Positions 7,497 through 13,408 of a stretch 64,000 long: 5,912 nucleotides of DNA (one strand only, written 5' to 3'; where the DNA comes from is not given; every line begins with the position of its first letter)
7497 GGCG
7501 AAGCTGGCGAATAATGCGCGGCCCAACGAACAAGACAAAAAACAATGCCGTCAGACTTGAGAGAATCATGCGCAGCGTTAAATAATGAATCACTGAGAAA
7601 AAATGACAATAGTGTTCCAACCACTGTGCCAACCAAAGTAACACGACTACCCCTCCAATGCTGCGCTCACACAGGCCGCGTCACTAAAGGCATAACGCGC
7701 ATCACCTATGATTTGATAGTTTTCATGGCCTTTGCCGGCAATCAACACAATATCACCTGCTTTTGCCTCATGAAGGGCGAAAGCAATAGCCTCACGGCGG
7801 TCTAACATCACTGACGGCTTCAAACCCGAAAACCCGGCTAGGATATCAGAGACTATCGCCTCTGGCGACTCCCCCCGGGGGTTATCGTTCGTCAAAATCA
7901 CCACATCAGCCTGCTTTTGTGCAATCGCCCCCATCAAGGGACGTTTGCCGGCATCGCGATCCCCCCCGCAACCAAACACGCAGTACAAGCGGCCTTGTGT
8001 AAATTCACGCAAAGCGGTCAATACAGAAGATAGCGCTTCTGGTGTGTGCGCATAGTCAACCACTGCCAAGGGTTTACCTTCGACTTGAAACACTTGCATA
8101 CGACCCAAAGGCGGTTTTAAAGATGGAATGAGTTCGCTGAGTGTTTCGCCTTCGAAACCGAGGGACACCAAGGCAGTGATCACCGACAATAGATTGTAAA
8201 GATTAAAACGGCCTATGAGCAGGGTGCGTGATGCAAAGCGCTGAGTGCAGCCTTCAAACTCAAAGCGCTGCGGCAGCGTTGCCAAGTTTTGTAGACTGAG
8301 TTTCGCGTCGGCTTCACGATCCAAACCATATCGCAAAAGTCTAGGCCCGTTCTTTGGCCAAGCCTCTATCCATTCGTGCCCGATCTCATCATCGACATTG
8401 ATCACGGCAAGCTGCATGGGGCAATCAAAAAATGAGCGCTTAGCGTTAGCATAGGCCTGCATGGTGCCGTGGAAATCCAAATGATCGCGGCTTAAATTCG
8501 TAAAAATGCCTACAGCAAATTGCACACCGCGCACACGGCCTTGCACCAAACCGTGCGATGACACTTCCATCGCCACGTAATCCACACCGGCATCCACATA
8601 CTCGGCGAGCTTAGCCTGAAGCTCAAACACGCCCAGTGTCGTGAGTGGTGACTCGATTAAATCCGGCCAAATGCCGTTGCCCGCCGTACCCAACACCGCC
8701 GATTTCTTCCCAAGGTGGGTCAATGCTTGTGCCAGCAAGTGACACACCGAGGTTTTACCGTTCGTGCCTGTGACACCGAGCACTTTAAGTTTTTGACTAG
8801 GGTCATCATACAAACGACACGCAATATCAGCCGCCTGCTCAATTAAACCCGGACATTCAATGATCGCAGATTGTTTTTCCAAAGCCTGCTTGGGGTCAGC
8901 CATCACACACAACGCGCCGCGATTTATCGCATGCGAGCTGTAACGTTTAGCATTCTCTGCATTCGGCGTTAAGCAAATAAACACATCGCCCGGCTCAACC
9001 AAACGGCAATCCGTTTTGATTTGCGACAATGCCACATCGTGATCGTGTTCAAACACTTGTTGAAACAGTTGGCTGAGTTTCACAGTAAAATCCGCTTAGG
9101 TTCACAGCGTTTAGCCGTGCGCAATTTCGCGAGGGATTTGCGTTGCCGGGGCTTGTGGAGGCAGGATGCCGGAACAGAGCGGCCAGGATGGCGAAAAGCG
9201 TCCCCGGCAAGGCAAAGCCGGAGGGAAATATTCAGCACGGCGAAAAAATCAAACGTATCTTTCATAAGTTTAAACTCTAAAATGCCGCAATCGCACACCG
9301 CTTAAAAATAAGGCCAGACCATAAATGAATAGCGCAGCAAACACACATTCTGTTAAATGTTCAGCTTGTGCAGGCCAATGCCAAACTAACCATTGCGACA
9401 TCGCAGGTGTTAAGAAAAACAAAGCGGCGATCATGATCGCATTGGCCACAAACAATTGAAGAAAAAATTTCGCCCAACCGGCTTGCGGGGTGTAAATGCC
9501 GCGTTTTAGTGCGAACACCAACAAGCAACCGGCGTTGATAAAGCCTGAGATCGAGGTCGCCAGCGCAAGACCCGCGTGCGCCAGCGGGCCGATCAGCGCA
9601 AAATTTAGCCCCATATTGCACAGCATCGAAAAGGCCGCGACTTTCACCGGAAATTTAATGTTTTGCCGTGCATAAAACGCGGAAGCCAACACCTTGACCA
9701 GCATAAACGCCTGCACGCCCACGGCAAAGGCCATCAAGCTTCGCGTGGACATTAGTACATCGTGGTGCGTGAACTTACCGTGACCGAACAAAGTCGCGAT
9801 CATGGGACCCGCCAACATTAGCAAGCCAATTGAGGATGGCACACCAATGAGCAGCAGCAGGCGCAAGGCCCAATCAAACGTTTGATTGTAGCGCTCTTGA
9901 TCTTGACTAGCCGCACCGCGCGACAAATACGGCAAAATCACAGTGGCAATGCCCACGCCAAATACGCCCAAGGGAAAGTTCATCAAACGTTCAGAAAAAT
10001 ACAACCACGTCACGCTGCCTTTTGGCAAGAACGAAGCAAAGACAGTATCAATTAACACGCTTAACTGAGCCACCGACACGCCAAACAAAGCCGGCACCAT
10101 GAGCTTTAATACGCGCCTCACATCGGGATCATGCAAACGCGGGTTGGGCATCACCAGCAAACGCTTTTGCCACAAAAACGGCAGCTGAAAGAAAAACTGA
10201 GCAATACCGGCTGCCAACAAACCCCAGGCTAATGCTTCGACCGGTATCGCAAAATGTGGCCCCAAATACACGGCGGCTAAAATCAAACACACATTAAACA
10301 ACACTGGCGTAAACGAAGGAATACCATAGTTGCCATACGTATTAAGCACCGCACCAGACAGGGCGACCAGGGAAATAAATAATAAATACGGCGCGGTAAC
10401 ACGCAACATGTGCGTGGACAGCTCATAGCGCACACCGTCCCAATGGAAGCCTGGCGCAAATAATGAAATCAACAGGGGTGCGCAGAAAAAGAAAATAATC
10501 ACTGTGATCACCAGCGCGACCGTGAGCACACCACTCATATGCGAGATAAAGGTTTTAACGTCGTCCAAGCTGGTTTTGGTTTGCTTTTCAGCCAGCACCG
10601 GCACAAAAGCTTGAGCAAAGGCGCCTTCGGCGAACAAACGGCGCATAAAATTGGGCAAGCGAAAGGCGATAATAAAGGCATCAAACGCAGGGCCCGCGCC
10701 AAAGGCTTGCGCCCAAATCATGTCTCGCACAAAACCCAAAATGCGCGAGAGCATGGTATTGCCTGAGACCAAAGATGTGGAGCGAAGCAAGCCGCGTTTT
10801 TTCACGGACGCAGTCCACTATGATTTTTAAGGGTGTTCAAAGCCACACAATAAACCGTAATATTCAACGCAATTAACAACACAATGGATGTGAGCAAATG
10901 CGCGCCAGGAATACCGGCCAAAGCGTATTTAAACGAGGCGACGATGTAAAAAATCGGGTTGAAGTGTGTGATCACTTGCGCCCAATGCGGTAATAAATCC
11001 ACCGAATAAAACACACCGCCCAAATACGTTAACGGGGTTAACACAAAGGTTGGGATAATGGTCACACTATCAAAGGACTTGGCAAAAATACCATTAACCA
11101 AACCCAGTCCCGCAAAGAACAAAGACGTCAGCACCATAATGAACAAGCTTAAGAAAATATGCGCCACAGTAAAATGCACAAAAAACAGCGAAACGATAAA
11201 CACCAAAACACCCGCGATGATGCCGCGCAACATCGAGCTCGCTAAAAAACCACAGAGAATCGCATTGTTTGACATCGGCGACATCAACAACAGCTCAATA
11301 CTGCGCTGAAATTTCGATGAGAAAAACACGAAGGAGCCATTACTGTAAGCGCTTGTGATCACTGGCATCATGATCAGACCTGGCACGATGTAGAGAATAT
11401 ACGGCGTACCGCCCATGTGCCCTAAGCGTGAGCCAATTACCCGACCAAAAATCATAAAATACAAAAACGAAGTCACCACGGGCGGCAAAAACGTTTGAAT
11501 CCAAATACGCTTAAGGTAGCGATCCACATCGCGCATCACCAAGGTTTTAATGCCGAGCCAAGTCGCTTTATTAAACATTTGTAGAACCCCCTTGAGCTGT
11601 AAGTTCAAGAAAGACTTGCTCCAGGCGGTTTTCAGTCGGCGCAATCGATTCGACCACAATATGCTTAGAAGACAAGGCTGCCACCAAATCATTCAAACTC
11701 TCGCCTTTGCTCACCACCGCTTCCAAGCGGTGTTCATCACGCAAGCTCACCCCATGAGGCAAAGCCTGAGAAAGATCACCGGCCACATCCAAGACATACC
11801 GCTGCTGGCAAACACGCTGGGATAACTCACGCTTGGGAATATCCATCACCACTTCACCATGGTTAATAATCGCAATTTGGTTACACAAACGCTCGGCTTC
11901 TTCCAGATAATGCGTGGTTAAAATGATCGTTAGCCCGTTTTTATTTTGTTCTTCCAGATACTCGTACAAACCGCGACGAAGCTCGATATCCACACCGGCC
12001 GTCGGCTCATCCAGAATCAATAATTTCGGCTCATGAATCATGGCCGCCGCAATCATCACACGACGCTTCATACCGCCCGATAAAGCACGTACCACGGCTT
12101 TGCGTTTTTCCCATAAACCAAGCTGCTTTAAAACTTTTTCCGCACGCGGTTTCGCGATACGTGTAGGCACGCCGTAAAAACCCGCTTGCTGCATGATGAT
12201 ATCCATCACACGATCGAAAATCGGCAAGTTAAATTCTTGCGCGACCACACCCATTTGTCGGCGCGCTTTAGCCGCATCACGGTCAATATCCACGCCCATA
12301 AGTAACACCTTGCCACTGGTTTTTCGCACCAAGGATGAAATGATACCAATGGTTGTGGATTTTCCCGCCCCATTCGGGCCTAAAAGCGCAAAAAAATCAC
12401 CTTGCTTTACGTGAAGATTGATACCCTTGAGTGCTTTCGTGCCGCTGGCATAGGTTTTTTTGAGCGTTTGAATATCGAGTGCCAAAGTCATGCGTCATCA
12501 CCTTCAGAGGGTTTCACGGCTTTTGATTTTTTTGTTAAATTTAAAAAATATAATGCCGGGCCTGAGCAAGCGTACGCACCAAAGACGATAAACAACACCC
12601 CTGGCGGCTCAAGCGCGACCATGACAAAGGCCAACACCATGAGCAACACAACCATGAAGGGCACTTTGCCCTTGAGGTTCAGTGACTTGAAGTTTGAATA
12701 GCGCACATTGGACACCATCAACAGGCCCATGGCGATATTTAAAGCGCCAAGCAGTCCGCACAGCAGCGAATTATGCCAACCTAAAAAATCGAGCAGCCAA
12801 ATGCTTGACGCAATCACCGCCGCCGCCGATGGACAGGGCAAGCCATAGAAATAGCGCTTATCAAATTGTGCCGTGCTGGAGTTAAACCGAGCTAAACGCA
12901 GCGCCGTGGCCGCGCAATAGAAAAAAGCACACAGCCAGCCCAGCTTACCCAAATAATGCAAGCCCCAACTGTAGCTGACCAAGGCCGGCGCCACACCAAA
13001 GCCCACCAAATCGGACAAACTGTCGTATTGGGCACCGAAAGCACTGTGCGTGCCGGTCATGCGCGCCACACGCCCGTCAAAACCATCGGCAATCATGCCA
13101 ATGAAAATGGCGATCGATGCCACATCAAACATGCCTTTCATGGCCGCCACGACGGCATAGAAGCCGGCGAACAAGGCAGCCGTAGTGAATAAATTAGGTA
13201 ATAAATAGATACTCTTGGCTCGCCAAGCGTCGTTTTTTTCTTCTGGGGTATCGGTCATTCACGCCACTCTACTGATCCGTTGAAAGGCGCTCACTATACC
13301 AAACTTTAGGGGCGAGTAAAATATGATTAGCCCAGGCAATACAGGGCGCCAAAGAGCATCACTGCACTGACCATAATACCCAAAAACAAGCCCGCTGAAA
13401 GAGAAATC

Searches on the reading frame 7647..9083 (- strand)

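Call 4: search_protein_families(library=pfam, proteins=[window:7647-9083:-], max_evalue=1)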
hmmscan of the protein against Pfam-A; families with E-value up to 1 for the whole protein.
window:7647-9083:- (478 aa): 2 families
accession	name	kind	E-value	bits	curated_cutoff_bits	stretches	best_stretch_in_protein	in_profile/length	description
PF08245.18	Mur_ligase_M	-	1.8e-50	172.1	24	1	104-304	1-199/200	Mur ligase middle domain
PF02875.26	Mur_ligase_C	-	1.1e-34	120.4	28.4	1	327-452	1-127/127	Mur ligase, glutamate ligase domain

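Call 76: search_protein_families(library=ncbifam, proteins=[window:7647-9083:-], max_evalue=1e-10)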
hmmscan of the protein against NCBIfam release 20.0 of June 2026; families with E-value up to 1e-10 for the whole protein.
window:7647-9083:- (478 aa): 22 families
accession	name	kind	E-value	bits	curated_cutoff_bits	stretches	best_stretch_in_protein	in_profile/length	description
NF001123.0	PRK00139.1-1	equivalog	4.4e-152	507.2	586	1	1-476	2-489/493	UDP-N-acetylmuramoyl-L-alanyl-D-glutamate--2,6-diaminopimelate ligase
TIGR01085.1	murE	subfamily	7.5e-150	499.9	257.3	1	18-476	3-471/472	UDP-N-acetylmuramyl-tripeptide synthetase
NF008896.0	PRK11929.1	equivalog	1e-146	490.3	1023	1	15-477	24-499/965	bifunctional UDP-N-acetylmuramoyl-L-alanyl-D-glutamate--2,6-diaminopimelate ligase MurE/UDP-N-acetylmuramoyl-tripeptide--D-alanyl-D-alanine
NF001126.0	PRK00139.1-4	equivalog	3.7e-146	487.5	373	1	6-476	6-482/486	UDP-N-acetylmuramoyl-L-alanyl-D-glutamate--2,6-diaminopimelate ligase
NF001124.0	PRK00139.1-2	equivalog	8.4e-139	463.5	476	1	6-477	9-493/500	UDP-N-acetylmuramoyl-L-alanyl-D-glutamate--2,6-diaminopimelate ligase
NF010628.0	PRK14022.1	equivalog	1.2e-87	294.6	536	1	12-467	28-471/483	UDP-N-acetylmuramoyl-L-alanyl-D-glutamate--L-lysine ligase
NF001130.0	PRK00139.2-4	equivalog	1e-51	176.3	715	2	287-461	319-495/516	UDP-N-acetylmuramoyl-L-alanyl-D-glutamate--2,6-diaminopimelate ligase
NF001127.0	PRK00139.2-1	equivalog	6.2e-36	124.2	997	2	289-461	321-495/520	UDP-N-acetylmuramoyl-L-alanyl-D-glutamate--2,6-diaminopimelate ligase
NF001129.0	PRK00139.2-3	equivalog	1.6e-35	122.6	762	1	14-466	36-504/517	UDP-N-acetylmuramoyl-L-alanyl-D-glutamate--2,6-diaminopimelate ligase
NF001131.0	PRK00139.2-5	equivalog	2.4e-35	122.3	1000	1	84-465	94-471/483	UDP-N-acetylmuramoyl-L-alanyl-D-glutamate--2,6-diaminopimelate ligase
TIGR02068.2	cya_phycin_syn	equivalog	1e-29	103.1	850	1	292-451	682-849/862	cyanophycin synthetase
TIGR01087.1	murD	equivalog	2.2e-27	96.2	211.95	1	88-449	97-416/441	UDP-N-acetylmuramoyl-L-alanine--D-glutamate ligase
TIGR01143.1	murF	subfamily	1.9e-26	93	288.6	1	24-450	1-405/418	UDP-N-acetylmuramoyl-tripeptide--D-alanyl-D-alanine ligase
NF010623.0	PRK14016.1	subfamily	1.1e-24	86.7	877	1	292-450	684-850/871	cyanophycin synthetase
TIGR01082.1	murC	equivalog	1.7e-23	83.4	335.1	1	190-455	169-442/449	UDP-N-acetylmuramate--L-alanine ligase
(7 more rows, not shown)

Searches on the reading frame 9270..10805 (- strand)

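Call 31: search_protein_families(library=pfam, proteins=[window:9270-10805:-], max_evalue=0.001)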
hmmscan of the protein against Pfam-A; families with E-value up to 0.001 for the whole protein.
window:9270-10805:- (511 aa): 2 families
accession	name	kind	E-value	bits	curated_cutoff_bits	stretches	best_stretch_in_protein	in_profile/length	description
PF03023.19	MurJ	-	6.4e-134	447.4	27.4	1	32-475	2-443/451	Lipid II flippase MurJ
PF13440.11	Polysacc_synt_3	-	2.9e-08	33.7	23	1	97-342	57-286/293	Polysaccharide biosynthesis protein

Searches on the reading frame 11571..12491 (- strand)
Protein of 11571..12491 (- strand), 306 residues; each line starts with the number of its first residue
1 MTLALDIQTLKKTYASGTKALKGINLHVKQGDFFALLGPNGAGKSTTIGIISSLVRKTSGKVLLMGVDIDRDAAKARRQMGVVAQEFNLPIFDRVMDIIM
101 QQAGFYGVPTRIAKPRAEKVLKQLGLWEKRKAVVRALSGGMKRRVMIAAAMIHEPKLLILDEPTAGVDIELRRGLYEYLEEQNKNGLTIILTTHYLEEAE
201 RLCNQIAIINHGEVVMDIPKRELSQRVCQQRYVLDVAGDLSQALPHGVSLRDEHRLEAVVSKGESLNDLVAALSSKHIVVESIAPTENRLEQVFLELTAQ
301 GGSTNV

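Call 31: search_protein_families(library=pfam, proteins=[window:11571-12491:-], max_evalue=0.001)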
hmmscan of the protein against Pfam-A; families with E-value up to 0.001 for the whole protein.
window:11571-12491:- (306 aa): 4 families
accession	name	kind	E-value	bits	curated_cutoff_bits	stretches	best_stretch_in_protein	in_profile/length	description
PF00005.33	ABC_tran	-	1.1e-32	114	25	1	21-165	1-137/137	ABC transporter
PF13304.12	AAA_21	-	9.7e-13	49.3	27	1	134-194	235-298/304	AAA domain, putative AbiEii toxin, Type IV TA system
PF00448.28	SRP54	-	3.1e-07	30.7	22.7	1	34-94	4-62/196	SRP54-type protein, GTPase domain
PF02463.25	SMC_N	-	1.7e-05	24.8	40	1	17-201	9-207/220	RecF/RecN/SMC N terminal domain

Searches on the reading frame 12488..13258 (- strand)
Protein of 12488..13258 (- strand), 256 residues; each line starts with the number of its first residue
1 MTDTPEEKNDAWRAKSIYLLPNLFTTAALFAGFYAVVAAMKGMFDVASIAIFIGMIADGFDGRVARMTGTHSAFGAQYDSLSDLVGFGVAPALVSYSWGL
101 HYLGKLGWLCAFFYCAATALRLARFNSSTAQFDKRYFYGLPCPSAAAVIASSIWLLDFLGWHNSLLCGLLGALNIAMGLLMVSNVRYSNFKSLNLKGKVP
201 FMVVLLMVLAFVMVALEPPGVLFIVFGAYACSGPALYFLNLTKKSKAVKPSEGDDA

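Call 31: search_protein_families(library=pfam, proteins=[window:12488-13258:-], max_evalue=0.001)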
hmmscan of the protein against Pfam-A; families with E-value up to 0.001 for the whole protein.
window:12488-13258:- (256 aa): 1 family
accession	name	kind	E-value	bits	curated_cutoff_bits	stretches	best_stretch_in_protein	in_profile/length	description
PF01066.26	CDP-OH_P_transf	-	2.1e-20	74.1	22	1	19-166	2-138/152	CDP-alcohol phosphatidyltransferase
